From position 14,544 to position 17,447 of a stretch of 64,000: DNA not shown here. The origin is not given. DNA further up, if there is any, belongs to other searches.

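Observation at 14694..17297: Class III lanthipeptide synthetase (LanKC) without an adjacent precursor peptide gene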

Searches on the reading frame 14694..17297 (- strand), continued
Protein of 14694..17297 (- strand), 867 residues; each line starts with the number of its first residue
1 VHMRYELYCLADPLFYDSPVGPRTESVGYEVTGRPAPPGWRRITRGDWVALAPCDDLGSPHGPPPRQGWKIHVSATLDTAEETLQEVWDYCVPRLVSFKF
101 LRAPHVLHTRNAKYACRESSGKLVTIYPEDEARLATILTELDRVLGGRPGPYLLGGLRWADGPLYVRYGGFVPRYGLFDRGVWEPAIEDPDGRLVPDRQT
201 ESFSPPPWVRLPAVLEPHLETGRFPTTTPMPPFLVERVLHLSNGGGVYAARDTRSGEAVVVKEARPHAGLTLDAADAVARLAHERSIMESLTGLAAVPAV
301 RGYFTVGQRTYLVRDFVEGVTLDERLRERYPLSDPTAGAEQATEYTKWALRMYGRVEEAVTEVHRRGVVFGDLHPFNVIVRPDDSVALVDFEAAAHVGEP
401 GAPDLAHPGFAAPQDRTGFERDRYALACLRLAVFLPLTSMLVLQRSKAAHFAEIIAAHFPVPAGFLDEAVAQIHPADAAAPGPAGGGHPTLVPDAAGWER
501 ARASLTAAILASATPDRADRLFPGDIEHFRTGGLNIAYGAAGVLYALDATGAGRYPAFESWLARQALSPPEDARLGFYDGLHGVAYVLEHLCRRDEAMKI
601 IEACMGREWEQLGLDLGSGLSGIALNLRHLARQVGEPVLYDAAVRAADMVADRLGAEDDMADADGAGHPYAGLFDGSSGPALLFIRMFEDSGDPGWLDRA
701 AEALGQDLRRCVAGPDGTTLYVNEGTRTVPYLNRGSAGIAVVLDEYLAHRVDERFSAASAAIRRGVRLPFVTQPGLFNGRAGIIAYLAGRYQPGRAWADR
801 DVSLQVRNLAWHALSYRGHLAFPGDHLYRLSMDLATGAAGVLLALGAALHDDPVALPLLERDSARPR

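Call 21: search_solved_structures(query=window:14694-17297:-, max_evalue=0.01, show_alignments=2)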
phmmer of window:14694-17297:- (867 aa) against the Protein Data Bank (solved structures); distinct sequences matched with E-value up to 0.01: 29.
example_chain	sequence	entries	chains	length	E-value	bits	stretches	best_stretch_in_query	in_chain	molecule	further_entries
7wj6_A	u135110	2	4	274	5e-83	282.7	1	225-500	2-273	Serine/threonine protein kinase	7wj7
9wop_A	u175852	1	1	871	8e-74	252.3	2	65-439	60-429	Protein kinase domain-containing protein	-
9wj0_A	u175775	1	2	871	1.1e-73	251.8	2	65-439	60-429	Protein kinase domain-containing protein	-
8sao_B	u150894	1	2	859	5.9e-66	226.3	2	64-437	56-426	Class III lanthionine synthetase LanKC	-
8sap_A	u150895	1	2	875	6.4e-66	226.1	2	64-437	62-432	Class III lanthionine synthetase LanKC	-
8sam_A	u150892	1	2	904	7.4e-66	225.9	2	64-437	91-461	Class III lanthipeptide, Class III lanthionine synthetase LanKC fusion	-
9ugq_A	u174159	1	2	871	1e-56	195.7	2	5-440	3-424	SalKC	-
8wgo_A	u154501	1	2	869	1.7e-55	191.7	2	36-439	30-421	Protein kinase domain-containing protein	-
8w7j_A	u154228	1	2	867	1.8e-55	191.5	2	36-439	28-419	Protein kinase domain-containing protein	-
8w7l_A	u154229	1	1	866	1.9e-55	191.5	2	36-439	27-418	Protein kinase domain-containing protein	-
8w7a_A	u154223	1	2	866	1.9e-55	191.5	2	36-439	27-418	Protein kinase domain-containing protein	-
8w7l_B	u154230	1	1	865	2e-55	191.4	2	36-439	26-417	Protein kinase domain-containing protein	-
8car_A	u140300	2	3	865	1.2e-33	119.3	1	18-676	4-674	Serine/threonine protein kinase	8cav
9ruk_A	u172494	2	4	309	1.8e-07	32.7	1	245-400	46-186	Serine/threonine-protein kinase StkP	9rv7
9ruj_A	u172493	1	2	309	2e-07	32.6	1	245-399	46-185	Serine/threonine-protein kinase StkP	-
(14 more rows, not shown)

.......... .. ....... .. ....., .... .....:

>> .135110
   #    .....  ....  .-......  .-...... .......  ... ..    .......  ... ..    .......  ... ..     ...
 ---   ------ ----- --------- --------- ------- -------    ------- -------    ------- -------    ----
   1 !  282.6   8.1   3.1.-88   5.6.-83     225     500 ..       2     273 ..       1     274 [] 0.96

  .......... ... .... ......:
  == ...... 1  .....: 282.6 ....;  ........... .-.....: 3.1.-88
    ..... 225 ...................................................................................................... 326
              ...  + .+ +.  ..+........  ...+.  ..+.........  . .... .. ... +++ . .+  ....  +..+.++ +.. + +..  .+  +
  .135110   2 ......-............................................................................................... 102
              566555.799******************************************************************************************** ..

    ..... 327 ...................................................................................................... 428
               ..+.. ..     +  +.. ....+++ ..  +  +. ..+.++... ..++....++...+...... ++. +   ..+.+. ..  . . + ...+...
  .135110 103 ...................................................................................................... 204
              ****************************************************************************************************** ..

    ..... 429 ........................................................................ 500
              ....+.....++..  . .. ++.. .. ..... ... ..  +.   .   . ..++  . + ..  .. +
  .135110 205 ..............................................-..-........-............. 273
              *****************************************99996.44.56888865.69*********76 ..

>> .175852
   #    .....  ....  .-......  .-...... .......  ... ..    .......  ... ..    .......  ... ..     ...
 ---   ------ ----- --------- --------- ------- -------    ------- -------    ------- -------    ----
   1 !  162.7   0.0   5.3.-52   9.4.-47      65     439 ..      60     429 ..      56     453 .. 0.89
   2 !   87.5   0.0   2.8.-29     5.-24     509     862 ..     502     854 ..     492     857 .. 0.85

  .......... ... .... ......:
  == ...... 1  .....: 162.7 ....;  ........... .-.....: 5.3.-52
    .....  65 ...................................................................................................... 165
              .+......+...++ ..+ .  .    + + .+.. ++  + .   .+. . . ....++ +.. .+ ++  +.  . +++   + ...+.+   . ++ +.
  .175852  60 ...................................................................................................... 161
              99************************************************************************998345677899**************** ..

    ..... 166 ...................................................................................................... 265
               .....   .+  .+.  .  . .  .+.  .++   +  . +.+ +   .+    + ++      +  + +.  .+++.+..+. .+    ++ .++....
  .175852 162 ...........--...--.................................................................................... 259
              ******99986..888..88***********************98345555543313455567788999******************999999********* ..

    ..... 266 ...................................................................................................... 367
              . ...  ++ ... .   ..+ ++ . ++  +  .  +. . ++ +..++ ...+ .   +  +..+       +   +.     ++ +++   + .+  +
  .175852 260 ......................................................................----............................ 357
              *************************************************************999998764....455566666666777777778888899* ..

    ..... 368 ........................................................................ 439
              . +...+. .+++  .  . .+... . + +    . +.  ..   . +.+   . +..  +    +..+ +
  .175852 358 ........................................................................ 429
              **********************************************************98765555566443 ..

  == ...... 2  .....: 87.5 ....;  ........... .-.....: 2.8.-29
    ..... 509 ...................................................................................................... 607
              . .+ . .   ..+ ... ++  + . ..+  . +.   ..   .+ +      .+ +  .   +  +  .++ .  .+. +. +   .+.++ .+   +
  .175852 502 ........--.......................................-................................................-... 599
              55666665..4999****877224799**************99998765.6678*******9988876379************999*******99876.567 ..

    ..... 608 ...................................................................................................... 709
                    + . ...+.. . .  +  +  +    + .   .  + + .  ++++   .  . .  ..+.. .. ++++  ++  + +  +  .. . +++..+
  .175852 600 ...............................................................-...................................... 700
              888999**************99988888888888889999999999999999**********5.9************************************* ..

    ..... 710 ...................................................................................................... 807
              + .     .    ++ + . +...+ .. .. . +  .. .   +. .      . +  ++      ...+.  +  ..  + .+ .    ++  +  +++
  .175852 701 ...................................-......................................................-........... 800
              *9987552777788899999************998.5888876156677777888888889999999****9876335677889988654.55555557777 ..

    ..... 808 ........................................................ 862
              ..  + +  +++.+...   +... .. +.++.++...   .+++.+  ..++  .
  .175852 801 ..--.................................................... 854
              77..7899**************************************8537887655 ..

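Call 22: find_encoding_contigs(protein=P0008, flank=8000, max_places=2)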
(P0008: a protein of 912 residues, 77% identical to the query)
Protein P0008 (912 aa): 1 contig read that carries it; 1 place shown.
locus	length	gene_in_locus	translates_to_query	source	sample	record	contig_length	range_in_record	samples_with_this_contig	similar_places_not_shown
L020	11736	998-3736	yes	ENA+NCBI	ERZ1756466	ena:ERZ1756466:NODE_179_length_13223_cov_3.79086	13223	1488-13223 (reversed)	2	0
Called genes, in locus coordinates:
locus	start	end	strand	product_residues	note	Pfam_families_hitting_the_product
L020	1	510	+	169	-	?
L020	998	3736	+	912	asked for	PF25816:RamC_N, PF00069:Pkinase, PF05147:LANC_like (faint)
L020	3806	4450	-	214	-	PF00072:Response_reg, PF00196:GerE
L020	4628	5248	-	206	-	PF08281:Sigma70_r4_2, PF00196:GerE, PF04545:Sigma70_r4 (weak), PF13384:HTH_23 (faint)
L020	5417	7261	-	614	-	-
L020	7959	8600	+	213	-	PF12225:DUF5981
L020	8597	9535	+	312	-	PF02219:MTHFR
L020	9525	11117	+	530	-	-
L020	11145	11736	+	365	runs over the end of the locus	PF01717:Meth_synt_2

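Call 23: find_encoding_contigs(protein=P0003, flank=8000, max_places=2)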
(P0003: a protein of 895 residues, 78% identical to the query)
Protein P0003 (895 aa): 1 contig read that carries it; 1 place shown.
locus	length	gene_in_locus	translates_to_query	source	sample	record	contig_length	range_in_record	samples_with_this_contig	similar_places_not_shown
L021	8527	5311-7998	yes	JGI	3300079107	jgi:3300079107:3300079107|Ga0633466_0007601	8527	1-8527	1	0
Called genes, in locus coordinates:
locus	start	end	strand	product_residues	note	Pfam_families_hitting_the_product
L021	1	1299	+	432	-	?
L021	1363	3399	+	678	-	PF02653:BPD_transp_2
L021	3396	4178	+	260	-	PF00005:ABC_tran, PF13304:AAA_21 (faint), PF12399:BCA_ABC_TP_C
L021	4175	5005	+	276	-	PF00005:ABC_tran, PF13304:AAA_21 (faint)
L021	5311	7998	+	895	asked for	PF25816:RamC_N, PF00069:Pkinase, PF07714:PK_Tyr_Ser-Thr (weak), PF01636:APH (weak), PF05147:LANC_like (faint)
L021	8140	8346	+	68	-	-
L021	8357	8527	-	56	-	?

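Call 29: find_encoding_contigs(protein=P0001, flank=10000, max_places=2)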
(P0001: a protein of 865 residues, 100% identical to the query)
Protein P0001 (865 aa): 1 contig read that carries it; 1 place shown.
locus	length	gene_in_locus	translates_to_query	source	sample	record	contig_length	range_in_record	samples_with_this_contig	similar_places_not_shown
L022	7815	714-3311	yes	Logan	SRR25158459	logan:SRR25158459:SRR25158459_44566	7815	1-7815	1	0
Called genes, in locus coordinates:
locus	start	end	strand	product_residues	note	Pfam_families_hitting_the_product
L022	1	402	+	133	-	?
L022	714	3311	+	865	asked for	PF25816:RamC_N, PF00069:Pkinase, PF07714:PK_Tyr_Ser-Thr (weak), PF05147:LANC_like (faint)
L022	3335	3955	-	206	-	PF00072:Response_reg, PF00196:GerE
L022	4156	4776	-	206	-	PF00196:GerE, PF04545:Sigma70_r4 (faint), PF08281:Sigma70_r4_2, PF13384:HTH_23 (weak)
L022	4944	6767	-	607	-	-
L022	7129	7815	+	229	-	?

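Call 34: search_dna_similar(query=window:14694-17291:-, collection=plasmids, mode=protein, max_rows=40, rows=spread)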
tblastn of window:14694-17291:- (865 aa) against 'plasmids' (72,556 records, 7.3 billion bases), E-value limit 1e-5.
Records with a match: 93; places in all: 100; records where one place covers at least 80% of the query: 27.
Best place of each record, by identity: <60% 93.
By first word of the organism name: Streptomyces 23; Lactococcus 15; Bacillus 11; Lactobacillus 9; Staphylococcus 8; Embleya 2; Deinococcus 2; Priestia 2; Kitasatospora 2; Lacticaseibacillus 2; and 17 more.
By predicted mobility (MOB-suite, as given by PLSDB): non-mobilizable 53; mobilizable 35; conjugative 5.
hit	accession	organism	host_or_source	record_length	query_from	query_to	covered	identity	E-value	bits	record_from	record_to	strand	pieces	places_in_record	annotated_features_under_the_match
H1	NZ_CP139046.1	Streptomyces sp. KN37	whole organism,Kanas soil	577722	2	857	99%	53.7%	0e+0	706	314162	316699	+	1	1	lanKC: class III lanthionine synthetase LanKC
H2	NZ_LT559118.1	Nonomuraea gerenzanensis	-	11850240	2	864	100%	48.9%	0e+0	613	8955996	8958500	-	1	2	none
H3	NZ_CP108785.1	Embleya sp. NBC_00888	-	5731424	3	857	99%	47.8%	0e+0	607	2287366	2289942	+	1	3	none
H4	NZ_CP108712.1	Streptomyces sp. NBC_01001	-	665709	3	831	96%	48.7%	0e+0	586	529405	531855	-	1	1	lanKC: class III lanthionine synthetase LanKC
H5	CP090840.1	Streptomyces viridifaciens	Whole organism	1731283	2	831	96%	43.7%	3e-157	517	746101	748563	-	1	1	lanKC: class III lanthionine synthetase LanKC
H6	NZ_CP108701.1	Streptomyces sp. NBC_01006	-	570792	6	831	95%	41.2%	5e-123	417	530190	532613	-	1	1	lanKC: class III lanthionine synthetase LanKC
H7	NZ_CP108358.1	Streptomyces sp. NBC_01351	-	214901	2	831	96%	37.6%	2e-114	392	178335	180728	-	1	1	lanKC: class III lanthionine synthetase LanKC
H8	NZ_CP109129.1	Streptomyces virginiae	-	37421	2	831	96%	36.9%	1e-113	390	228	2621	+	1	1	lanKC: class III lanthionine synthetase LanKC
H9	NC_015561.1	Hoyosella subflava DQS3-9A1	crude oil-polluted soil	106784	2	831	96%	35.3%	2e-109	377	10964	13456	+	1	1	lanKC: class III lanthionine synthetase LanKC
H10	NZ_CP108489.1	Streptomyces sp. NBC_01244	-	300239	1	591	68%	44.4%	6e-112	385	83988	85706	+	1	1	lanKC: class III lanthionine synthetase LanKC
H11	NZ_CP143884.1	Lactiplantibacillus plantarum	single cell,homemade smoked horse ...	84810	1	831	96%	26.5%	8e-57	220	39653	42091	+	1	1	lanKC: class III lanthionine synthetase LanKC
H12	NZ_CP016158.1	Staphylococcus simulans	Cell culture,Sheep placental tissue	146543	1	831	86%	28.5%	1e-50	272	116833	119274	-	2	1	lanKC: class III lanthionine synthetase LanKC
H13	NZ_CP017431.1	Staphylococcus simulans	sheep,tissue sample,placental tissue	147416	1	831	86%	28.5%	1e-50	272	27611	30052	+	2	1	lanKC: class III lanthionine synthetase LanKC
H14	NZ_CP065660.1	Staphylococcus epidermidis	-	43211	63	602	62%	26.6%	2e-53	210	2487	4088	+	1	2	lanKC: class III lanthionine synthetase LanKC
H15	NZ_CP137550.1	Streptomyces sp. N50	Selaginella tamariscina,cell ...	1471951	6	442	51%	30.7%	1e-32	144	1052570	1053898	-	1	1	record has no annotation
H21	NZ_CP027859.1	Streptomyces clavuligerus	Cell culture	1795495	65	412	40%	34.2%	7e-34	149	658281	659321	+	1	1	none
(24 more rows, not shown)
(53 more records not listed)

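Call 35: get_annotated_region(hit=H21, flank=2500)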
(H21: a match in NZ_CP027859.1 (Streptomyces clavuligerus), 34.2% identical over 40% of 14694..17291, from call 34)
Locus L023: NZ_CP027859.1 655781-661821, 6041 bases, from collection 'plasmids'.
description: Streptomyces clavuligerus strain ATCC 27064 plasmid pCLA1, complete sequence
organism: Streptomyces clavuligerus (NCBI taxid 1901)
taxonomy: Bacteria; Actinomycetota; Actinomycetes; Kitasatosporales; Streptomycetaceae; Streptomyces; Streptomyces clavuligerus
host: -; source: Cell culture; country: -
typing (MOB-suite, as given by PLSDB): mobilizable; replicon rep_cluster_12,rep_cluster_1922; relaxase MOBP
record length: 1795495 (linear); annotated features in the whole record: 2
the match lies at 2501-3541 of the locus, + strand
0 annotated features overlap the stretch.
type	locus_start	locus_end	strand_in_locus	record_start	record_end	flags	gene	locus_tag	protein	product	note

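Call 50: find_homologous_proteins(query=L018:5883-7628:+, max_evalue=1e-80)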
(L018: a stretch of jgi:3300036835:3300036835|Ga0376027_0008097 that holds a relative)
Query L018:5883-7628:+ (581 aa): 3284 proteins with E <= 1e-80 among 8000 candidates; the best 120 are listed.
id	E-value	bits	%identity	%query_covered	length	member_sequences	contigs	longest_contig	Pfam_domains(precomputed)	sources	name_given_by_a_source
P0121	0.0e+0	1200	100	100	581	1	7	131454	PF00005.34,PF00664.29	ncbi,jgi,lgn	ncbi:MAG TPA: ABC transporter ATP-binding protein [Streptosporangiaceae bacterium]|jgi:ATP-binding c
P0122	1.3e-263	894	78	98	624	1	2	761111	PF00005.34,PF00664.29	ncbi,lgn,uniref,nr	ncbi:ATP-binding cassette domain-containing protein [Actinomadura alba]|uniref:ABC transporter ATP-b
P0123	6.9e-262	888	76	98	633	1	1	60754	PF00005.34,PF00664.29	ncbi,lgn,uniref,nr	ncbi:ABC transporter ATP-binding protein [Actinomadura sp. HBU206391]|uniref:ABC transporter ATP-bin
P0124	2.6e-240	817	75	97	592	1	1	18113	PF00005.34,PF00664.29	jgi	jgi:ATP-binding cassette subfamily B protein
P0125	1.2e-199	683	63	97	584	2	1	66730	PF00005.34,PF00664.29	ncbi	ncbi:MAG: ABC transporter ATP-binding protein [Egibacteraceae bacterium]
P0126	8.4e-195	667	59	98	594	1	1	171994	PF00005.34,PF00664.29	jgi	jgi:ATP-binding cassette, subfamily B, bacterial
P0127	3.5e-193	661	60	98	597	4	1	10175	PF00005.34,PF00664.29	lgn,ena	-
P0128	3.4e-192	658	61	97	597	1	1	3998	PF00005.34,PF00664.29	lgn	-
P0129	1.5e-191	656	60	98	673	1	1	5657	PF00005.34,PF00664.29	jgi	jgi:ATP-binding cassette subfamily B protein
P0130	1.1e-182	627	58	97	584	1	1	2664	PF00005.34,PF00664.29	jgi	jgi:ATP-binding cassette subfamily B protein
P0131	2.6e-181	622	57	97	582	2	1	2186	PF00005.34,PF00664.29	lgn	-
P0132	2.7e-181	622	59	98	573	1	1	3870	PF00005.34,PF00664.29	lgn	-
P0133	3.0e-181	622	58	98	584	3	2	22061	PF00005.34,PF00664.29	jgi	jgi:ATP-binding cassette subfamily B protein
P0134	5.0e-181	621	58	98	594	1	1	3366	PF00005.34,PF00664.29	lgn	-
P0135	4.3e-179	615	58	99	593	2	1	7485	PF00005.34,PF00664.29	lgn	-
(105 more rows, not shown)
